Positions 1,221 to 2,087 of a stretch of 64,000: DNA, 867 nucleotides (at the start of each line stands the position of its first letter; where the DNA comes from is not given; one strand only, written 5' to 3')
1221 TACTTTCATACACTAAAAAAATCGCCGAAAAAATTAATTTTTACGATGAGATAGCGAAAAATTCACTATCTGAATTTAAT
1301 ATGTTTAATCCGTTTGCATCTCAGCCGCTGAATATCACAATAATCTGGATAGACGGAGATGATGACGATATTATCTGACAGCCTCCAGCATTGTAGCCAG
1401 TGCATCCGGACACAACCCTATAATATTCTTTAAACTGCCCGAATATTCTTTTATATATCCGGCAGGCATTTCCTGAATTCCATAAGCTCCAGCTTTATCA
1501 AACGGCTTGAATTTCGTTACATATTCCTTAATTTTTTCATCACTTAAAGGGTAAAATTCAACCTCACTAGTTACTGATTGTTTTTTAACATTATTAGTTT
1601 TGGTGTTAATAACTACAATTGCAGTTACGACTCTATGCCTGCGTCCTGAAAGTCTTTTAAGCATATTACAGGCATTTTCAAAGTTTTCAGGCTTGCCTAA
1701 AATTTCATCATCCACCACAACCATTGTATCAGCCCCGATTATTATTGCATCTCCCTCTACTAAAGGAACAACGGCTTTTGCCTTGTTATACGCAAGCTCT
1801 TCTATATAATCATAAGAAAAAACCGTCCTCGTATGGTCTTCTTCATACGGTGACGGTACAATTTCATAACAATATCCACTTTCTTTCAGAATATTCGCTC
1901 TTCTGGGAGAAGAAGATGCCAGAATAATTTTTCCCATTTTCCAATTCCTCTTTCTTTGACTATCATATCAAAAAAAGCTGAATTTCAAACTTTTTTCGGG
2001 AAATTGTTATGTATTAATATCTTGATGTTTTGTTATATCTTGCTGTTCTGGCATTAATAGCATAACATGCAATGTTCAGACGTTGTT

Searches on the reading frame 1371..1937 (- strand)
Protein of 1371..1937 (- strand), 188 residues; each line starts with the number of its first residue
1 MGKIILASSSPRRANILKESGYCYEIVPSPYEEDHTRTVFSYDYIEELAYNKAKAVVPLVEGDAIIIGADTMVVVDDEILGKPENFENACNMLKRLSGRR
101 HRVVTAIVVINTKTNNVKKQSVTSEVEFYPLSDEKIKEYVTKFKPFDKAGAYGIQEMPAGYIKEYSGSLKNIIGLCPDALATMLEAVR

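Call 54: find_encoding_contigs(protein=window:1371-1937:-, flank=10000, max_places=4)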
Protein window:1371-1937:- (188 aa): 12 contigs read that carry it; 4 places shown.
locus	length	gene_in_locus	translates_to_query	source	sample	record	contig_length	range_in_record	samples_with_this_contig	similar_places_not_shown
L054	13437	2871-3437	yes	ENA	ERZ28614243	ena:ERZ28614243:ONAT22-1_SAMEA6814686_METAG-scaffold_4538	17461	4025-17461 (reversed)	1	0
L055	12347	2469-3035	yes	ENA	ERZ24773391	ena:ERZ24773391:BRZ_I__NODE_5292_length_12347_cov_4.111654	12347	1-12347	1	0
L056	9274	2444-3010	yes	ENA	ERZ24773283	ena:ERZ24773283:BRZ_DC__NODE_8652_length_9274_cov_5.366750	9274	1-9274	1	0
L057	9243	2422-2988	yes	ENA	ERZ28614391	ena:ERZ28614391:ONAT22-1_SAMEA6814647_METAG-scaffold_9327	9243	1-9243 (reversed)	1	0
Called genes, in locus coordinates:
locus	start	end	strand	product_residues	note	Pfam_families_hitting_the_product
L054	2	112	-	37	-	?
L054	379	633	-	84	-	-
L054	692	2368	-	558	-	PF01136:Peptidase_U32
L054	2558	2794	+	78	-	-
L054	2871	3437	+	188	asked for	PF02545:Maf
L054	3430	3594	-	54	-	-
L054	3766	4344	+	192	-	PF00210:Ferritin (weak), PF02915:Rubrerythrin, PF21349:RUBY_RBDX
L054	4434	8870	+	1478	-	PF04357:TamB (faint), PF13116:YhdP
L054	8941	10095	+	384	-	-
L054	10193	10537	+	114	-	PF03965:Penicillinase_R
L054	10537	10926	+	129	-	-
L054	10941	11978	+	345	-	-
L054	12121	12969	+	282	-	PF00175:NAD_binding_1 (weak), PF10418:DHODB_Fe-S_bind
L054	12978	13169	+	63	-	-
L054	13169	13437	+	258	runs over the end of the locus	PF01012:ETF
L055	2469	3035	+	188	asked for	PF02545:Maf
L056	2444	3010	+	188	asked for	PF02545:Maf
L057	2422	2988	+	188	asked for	PF02545:Maf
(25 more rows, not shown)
